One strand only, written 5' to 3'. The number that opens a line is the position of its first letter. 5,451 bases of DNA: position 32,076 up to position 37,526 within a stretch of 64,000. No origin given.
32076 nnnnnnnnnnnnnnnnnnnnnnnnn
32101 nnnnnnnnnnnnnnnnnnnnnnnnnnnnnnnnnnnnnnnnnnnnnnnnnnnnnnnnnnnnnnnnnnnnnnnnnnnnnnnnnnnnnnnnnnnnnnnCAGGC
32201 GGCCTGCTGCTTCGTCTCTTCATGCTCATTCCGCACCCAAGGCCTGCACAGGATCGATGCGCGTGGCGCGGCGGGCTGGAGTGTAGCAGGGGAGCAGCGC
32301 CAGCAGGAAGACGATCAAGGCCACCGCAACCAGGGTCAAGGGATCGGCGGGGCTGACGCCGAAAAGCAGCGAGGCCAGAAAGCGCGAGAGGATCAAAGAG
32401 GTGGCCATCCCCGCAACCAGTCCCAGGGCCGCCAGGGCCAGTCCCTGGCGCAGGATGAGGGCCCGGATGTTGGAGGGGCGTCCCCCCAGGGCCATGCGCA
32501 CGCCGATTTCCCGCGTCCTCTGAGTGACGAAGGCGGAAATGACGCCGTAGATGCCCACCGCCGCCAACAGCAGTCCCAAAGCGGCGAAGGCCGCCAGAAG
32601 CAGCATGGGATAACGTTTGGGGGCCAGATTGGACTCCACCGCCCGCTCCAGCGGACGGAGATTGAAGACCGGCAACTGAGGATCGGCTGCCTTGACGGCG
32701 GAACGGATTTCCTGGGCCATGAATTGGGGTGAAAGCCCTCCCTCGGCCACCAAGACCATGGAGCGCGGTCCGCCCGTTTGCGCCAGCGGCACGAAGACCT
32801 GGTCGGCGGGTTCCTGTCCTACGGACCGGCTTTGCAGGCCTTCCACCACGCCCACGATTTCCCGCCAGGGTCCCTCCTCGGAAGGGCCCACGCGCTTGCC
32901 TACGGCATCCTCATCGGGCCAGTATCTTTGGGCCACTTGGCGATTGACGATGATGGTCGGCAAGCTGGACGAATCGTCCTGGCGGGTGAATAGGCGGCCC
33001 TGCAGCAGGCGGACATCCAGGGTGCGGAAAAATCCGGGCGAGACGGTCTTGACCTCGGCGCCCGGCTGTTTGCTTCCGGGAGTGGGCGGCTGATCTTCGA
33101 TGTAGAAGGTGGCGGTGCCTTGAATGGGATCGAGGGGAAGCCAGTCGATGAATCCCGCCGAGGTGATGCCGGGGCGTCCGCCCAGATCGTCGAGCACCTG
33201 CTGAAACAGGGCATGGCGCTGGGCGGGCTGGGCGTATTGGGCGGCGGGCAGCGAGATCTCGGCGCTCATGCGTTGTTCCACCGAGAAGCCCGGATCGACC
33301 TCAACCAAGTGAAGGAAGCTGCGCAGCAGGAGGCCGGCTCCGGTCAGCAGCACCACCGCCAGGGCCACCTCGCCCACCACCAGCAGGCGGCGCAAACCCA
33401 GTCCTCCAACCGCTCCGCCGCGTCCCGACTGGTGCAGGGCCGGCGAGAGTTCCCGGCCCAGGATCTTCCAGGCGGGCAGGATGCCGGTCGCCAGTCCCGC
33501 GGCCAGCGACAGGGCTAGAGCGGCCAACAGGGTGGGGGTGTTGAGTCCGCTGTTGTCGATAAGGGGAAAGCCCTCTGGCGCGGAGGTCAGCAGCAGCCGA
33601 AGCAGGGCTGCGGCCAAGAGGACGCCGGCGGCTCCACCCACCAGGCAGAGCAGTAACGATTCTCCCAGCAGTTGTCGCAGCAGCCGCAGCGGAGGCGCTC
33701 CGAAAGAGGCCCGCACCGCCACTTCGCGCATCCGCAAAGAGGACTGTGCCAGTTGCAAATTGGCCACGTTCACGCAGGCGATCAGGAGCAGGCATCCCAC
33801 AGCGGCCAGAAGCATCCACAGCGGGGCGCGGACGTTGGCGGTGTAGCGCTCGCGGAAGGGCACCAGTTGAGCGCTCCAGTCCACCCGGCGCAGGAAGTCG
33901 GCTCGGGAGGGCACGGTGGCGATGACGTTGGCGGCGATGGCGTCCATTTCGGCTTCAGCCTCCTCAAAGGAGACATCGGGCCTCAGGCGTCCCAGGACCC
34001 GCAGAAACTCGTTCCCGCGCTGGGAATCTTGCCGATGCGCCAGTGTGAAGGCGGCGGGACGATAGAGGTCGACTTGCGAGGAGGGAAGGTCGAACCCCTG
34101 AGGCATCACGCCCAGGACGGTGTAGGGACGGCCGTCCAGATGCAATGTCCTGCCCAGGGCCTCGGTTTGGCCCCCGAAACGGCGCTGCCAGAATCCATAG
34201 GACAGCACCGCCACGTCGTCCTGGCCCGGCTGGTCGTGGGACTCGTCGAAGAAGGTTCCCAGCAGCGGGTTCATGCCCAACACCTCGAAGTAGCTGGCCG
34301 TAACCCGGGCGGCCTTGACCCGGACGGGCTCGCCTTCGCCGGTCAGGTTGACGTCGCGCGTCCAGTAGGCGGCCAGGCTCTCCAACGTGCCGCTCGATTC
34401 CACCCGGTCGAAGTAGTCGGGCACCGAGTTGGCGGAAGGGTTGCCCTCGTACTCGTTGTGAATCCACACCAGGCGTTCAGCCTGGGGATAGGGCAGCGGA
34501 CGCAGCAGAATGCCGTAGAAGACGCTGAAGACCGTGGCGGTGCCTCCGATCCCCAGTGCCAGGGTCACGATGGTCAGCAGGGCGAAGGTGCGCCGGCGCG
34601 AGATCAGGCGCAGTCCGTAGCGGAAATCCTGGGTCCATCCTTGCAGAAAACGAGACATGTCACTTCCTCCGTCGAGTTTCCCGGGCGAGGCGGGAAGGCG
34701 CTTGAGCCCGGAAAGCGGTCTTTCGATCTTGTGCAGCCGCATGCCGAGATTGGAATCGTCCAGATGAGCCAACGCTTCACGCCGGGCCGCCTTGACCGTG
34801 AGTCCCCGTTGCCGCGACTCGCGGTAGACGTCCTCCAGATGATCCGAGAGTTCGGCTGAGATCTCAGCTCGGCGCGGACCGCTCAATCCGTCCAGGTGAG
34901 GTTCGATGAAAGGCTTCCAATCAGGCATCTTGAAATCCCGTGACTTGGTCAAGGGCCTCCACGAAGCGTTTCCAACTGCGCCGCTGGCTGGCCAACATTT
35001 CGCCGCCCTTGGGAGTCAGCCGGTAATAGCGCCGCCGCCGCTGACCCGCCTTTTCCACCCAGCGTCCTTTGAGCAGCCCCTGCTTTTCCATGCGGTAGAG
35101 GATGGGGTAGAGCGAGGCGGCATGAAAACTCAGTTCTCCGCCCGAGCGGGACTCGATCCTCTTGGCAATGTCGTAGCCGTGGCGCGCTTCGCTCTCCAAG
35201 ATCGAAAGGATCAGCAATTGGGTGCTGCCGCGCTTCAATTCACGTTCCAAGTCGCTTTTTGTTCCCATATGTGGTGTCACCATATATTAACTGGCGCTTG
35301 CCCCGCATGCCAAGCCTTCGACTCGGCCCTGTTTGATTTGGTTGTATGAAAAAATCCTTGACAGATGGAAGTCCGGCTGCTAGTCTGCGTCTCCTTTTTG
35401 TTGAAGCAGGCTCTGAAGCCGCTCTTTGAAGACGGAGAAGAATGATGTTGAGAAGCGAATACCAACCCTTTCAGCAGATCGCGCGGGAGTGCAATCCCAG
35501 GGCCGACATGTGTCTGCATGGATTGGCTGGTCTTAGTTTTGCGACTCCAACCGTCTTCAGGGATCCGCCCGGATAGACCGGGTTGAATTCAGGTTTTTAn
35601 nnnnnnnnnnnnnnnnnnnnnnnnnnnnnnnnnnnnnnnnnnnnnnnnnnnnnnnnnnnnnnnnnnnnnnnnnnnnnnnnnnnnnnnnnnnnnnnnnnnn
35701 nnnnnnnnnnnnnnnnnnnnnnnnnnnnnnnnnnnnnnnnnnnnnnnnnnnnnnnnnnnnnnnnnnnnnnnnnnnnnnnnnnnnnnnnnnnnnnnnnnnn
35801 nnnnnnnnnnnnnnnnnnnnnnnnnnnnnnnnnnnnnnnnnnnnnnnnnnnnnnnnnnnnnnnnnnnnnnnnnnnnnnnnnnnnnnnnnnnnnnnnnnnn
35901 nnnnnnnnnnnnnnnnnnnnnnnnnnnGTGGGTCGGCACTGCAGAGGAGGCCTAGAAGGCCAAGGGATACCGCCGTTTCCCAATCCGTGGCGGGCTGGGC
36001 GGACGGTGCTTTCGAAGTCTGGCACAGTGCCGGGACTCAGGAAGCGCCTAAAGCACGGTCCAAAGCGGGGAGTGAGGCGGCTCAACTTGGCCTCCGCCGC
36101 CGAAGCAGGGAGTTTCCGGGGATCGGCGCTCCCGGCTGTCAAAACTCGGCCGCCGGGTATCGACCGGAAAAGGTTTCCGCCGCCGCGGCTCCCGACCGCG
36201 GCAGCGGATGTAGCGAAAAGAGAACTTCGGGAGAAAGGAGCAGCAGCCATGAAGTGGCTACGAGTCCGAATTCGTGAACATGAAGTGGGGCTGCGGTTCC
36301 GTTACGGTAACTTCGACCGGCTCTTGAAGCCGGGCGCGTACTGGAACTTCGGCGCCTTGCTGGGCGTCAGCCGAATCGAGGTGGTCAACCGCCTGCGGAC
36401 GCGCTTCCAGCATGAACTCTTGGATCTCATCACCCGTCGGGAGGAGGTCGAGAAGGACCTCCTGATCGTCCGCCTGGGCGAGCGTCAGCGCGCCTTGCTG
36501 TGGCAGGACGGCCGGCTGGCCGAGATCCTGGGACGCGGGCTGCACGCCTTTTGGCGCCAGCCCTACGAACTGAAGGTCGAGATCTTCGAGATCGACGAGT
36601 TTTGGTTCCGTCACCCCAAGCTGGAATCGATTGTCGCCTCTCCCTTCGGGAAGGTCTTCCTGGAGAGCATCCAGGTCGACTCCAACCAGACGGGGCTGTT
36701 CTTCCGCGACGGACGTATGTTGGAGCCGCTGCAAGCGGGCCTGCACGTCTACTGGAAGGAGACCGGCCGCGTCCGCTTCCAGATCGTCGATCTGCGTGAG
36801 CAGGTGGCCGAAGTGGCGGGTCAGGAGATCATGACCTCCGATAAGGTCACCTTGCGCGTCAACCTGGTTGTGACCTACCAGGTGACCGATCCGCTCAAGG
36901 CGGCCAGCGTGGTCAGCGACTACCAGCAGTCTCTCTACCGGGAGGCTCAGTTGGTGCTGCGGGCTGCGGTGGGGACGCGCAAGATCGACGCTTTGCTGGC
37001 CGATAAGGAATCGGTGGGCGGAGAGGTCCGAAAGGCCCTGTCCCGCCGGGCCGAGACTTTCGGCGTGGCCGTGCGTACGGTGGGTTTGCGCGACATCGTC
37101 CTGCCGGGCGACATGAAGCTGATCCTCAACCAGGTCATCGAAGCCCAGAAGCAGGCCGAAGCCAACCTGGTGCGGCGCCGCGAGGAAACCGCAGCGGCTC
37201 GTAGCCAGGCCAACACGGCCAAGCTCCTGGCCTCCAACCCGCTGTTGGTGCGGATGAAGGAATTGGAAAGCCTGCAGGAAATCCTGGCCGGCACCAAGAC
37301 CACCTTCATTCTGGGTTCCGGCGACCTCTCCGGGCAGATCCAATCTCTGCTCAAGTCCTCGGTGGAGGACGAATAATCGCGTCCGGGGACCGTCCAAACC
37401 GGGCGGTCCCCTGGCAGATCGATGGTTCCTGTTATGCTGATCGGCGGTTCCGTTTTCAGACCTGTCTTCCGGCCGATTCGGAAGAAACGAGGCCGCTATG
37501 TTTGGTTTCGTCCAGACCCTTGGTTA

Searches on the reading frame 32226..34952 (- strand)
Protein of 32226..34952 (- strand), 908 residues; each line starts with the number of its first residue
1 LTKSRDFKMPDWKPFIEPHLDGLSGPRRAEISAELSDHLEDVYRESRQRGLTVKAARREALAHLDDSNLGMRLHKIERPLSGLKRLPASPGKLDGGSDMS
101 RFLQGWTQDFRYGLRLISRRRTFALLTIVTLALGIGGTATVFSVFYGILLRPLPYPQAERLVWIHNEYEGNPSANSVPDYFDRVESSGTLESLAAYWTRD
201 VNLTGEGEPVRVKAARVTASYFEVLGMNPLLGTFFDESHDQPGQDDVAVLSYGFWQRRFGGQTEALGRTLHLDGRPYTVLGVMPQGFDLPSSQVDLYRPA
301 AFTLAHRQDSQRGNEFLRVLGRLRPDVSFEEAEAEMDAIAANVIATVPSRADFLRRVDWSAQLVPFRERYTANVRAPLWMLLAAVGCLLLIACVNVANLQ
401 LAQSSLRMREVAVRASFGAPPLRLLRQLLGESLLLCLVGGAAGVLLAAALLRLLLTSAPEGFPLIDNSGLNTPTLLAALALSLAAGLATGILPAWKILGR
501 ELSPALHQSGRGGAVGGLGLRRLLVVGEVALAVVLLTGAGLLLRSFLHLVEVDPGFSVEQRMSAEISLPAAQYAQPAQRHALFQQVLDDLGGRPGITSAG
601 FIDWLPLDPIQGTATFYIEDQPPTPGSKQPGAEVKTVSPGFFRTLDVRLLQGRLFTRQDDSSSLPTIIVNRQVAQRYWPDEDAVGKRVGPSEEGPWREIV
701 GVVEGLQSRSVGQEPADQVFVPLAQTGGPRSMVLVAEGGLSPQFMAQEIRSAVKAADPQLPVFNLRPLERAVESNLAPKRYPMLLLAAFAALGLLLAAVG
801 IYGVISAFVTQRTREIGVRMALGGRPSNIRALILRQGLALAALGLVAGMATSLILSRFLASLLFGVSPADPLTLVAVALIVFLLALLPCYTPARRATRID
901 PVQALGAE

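Call 43: search_protein_families(library=pfam, proteins=[window:32226-34952:-], max_evalue=0.00001)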
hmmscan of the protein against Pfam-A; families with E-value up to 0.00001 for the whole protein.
window:32226-34952:- (908 aa): 2 families
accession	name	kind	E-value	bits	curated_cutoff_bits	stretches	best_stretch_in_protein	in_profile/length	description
PF12704.14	MacB_PCD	-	1.5e-34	120.5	27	2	125-338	2-206/207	MacB-like periplasmic core domain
PF02687.27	FtsX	-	5.4e-28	97.9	25.5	2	384-501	3-119/120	FtsX-like permease C-terminal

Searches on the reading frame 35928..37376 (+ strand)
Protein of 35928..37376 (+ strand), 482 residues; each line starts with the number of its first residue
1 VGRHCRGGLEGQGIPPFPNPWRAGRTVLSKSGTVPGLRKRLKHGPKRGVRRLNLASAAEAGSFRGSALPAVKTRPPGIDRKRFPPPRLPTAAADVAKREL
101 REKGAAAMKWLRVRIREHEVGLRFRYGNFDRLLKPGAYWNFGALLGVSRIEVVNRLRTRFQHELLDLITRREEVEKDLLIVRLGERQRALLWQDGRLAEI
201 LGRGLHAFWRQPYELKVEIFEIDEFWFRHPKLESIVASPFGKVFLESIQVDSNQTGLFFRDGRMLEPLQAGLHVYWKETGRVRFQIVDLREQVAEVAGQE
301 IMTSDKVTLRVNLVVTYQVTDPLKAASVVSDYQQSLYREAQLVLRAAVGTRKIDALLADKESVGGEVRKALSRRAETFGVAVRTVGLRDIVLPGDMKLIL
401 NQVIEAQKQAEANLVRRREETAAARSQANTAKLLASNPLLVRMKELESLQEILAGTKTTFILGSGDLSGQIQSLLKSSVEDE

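Call 43: search_protein_families(library=pfam, proteins=[window:35928-37376:+], max_evalue=0.00001)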
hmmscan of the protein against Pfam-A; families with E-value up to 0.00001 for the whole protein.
window:35928-37376:+ (482 aa): 1 family
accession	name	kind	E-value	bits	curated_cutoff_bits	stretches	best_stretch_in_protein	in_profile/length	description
PF01145.31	Band_7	-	3e-29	102.8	23.6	1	249-420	2-175/176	SPFH domain / Band 7 family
